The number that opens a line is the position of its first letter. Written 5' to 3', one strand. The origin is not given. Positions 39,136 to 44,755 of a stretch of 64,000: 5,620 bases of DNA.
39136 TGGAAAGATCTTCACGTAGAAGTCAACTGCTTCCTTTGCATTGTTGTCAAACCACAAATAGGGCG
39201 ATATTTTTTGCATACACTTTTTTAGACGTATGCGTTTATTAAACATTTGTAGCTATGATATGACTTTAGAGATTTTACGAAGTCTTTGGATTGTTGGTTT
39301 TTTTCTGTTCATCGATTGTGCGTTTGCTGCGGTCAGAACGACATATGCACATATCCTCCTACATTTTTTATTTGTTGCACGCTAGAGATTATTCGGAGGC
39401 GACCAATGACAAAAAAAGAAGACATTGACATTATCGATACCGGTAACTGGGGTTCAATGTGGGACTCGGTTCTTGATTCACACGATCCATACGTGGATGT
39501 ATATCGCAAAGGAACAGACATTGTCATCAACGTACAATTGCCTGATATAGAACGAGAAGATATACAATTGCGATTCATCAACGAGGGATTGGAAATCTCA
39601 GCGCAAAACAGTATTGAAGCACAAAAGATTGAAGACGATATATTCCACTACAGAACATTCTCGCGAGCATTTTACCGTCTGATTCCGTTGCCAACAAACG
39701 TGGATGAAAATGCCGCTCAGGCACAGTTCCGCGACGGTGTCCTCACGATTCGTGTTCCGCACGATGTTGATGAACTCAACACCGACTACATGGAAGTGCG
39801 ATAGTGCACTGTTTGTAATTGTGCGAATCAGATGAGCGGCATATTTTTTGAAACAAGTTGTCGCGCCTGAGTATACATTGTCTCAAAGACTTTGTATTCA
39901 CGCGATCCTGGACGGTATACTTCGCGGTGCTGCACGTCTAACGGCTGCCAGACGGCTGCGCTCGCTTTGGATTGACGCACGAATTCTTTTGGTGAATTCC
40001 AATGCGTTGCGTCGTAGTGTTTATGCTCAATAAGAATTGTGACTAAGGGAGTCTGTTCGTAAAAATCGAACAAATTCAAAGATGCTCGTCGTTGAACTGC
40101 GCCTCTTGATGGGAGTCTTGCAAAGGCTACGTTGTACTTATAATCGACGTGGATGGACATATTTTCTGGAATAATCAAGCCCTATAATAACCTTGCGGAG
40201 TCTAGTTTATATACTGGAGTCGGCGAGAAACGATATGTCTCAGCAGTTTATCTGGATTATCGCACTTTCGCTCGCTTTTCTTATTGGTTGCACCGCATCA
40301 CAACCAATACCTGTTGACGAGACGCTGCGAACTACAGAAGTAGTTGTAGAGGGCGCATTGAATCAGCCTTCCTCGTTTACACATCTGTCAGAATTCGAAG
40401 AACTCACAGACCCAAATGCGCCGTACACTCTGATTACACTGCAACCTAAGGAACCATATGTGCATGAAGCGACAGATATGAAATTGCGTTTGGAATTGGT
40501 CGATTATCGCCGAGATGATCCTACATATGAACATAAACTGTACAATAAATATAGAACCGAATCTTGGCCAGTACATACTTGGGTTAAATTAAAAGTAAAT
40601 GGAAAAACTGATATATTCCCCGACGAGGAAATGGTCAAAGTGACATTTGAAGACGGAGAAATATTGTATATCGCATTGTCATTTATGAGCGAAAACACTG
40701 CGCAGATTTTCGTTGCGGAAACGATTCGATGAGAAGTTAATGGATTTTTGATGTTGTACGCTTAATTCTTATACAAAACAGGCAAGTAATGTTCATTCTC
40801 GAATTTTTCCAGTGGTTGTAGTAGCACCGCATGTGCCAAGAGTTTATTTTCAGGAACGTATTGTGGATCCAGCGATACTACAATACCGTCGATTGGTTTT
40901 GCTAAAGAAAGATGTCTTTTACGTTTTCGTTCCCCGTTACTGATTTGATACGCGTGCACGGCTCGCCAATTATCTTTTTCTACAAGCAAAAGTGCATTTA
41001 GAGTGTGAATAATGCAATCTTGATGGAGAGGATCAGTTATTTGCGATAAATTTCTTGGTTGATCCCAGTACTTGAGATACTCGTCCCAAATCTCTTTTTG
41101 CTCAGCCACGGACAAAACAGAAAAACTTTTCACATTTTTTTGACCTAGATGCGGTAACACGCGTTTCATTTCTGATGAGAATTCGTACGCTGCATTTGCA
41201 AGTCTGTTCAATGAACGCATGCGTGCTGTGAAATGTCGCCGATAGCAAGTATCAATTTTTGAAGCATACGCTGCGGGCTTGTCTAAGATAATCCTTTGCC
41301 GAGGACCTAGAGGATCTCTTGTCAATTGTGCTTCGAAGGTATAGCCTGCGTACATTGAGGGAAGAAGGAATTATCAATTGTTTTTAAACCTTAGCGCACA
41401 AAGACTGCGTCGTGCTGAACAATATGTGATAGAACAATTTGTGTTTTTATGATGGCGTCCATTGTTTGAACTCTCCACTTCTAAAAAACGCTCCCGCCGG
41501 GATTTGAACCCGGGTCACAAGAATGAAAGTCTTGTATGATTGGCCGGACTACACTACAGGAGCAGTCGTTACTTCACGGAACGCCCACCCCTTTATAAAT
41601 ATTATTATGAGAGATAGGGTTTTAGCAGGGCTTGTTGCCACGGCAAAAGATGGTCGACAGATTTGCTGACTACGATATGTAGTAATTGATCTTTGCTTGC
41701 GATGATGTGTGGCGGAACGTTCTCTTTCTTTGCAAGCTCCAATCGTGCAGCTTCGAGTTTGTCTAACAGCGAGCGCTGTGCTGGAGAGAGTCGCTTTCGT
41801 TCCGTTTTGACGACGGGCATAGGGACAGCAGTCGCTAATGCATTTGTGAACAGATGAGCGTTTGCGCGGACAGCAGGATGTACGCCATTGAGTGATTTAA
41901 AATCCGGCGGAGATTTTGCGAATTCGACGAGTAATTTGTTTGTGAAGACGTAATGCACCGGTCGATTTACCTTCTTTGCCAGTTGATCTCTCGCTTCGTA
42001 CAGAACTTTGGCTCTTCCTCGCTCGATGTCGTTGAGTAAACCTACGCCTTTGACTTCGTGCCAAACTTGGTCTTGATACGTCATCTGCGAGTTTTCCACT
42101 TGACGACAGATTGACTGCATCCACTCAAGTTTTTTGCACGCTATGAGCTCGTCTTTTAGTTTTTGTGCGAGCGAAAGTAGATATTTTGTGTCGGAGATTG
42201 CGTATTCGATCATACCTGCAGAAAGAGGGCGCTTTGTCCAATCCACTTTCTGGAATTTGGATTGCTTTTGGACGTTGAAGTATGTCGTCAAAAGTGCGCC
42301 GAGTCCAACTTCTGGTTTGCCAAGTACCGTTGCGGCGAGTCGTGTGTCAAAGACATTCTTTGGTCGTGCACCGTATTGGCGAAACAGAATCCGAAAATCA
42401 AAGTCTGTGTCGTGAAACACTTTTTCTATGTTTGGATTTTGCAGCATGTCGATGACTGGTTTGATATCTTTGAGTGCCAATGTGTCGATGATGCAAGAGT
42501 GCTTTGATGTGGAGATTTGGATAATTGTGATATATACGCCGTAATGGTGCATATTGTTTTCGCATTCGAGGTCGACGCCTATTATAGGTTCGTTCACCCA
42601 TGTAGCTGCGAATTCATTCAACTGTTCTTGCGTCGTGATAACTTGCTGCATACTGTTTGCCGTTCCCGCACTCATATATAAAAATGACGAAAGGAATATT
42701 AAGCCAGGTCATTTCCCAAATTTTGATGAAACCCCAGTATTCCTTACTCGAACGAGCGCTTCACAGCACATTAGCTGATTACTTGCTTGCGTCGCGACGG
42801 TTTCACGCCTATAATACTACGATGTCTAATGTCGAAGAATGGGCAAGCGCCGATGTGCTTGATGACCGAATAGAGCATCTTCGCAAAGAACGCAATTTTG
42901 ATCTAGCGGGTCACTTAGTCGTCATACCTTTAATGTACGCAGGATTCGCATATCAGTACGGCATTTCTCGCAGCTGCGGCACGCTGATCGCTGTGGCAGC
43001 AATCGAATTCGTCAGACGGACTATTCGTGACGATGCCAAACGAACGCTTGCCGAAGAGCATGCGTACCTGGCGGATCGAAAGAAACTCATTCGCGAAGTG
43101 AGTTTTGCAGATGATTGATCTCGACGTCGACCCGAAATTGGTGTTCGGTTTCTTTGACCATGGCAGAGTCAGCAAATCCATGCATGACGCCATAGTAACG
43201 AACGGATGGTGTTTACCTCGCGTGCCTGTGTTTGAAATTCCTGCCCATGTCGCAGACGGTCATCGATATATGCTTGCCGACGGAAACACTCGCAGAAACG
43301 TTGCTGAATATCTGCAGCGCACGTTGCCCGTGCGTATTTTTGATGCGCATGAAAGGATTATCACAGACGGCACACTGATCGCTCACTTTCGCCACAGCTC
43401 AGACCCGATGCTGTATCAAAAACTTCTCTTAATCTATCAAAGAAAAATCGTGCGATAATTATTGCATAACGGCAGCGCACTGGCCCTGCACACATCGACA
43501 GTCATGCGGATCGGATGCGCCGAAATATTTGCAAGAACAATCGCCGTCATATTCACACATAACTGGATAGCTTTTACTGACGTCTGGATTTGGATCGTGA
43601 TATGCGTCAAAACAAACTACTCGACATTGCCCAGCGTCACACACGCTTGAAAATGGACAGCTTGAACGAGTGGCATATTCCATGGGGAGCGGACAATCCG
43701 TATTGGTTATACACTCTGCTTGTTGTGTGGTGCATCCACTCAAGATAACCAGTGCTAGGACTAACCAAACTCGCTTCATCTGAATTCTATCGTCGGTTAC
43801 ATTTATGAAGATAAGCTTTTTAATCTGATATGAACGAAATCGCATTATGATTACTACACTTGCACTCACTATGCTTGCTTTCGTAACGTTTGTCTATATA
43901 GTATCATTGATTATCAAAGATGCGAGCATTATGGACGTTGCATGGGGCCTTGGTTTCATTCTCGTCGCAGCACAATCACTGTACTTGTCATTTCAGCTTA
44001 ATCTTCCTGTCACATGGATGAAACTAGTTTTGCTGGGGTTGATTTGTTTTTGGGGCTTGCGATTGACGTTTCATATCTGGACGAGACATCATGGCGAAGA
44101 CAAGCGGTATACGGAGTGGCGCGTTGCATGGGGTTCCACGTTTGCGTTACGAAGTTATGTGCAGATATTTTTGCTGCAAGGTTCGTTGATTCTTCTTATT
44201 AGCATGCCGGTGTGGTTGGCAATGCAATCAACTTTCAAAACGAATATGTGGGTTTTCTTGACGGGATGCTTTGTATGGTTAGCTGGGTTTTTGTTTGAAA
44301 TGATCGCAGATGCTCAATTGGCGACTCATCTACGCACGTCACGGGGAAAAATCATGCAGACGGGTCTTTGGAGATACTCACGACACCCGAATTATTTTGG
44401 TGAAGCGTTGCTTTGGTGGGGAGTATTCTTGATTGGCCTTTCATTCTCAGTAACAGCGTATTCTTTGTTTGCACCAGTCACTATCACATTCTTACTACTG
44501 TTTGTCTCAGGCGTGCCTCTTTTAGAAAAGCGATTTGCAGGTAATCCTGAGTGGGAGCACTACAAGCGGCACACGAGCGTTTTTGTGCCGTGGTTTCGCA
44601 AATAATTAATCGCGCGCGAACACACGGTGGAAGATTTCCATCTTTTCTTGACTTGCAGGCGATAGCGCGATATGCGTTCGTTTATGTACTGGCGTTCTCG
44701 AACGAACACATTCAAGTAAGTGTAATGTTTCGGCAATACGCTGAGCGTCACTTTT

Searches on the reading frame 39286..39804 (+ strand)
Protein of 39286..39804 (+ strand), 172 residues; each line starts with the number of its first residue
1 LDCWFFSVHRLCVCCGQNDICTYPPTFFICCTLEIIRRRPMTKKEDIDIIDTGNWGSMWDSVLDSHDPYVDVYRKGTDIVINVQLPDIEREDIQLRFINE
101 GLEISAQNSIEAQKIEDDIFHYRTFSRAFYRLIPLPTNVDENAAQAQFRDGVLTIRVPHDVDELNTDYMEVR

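Call 66: search_protein_families(library=pfam, proteins=[window:39286-39804:+], max_evalue=0.0001)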
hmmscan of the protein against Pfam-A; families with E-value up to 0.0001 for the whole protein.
window:39286-39804:+ (172 aa): 2 families
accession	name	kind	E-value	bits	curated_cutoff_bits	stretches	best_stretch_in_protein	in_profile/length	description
PF00011.27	HSP20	-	3.4e-12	46.8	20.8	1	75-163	5-91/102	Hsp20/alpha crystallin family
PF17886.7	ArsA_HSP20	-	5.1e-07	29.6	22.5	1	77-156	2-62/63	HSP20-like domain found in ArsA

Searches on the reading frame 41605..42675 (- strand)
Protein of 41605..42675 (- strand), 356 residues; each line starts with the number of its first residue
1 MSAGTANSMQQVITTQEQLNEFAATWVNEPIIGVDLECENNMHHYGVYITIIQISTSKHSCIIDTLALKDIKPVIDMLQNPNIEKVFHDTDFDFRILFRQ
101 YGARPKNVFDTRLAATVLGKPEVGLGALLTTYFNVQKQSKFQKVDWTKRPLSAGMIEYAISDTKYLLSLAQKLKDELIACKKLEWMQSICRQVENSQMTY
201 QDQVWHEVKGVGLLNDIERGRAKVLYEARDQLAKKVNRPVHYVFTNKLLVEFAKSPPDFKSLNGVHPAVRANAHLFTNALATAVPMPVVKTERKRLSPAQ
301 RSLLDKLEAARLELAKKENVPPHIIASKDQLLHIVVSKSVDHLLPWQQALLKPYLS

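Call 66: search_protein_families(library=pfam, proteins=[window:41605-42675:-], max_evalue=0.0001)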
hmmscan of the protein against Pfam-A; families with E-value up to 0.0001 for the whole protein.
window:41605-42675:- (356 aa): 2 families
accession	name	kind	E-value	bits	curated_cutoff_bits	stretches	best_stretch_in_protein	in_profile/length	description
PF01612.26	DNA_pol_A_exo1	-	4.2e-40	137.8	23.6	1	11-177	2-172/173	3'-5' exonuclease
PF00570.28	HRDC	-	4.1e-16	59.1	23.8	2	220-258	3-41/68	HRDC domain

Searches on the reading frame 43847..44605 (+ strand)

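Call 27: search_protein_families(library=pfam, proteins=[window:43847-44605:+], max_evalue=0.01)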
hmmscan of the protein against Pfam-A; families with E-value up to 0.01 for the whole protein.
window:43847-44605:+ (252 aa): 4 families
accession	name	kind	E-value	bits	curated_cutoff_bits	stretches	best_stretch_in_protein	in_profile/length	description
PF06966.17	DUF1295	-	4.4e-59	200.3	20.4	1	17-243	2-235/235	Protein of unknown function (DUF1295)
PF02544.21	Steroid_dh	-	1.3e-08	35.4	22.6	1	132-215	37-122/150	3-oxo-5-alpha-steroid 4-dehydrogenase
PF04191.18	PEMT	-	5.9e-05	23.9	25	1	165-220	38-93/105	Phospholipid methyltransferase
PF04140.19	ICMT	-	0.00012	22.9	24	1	165-215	31-81/95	Isoprenylcysteine carboxyl methyltransferase (ICMT) family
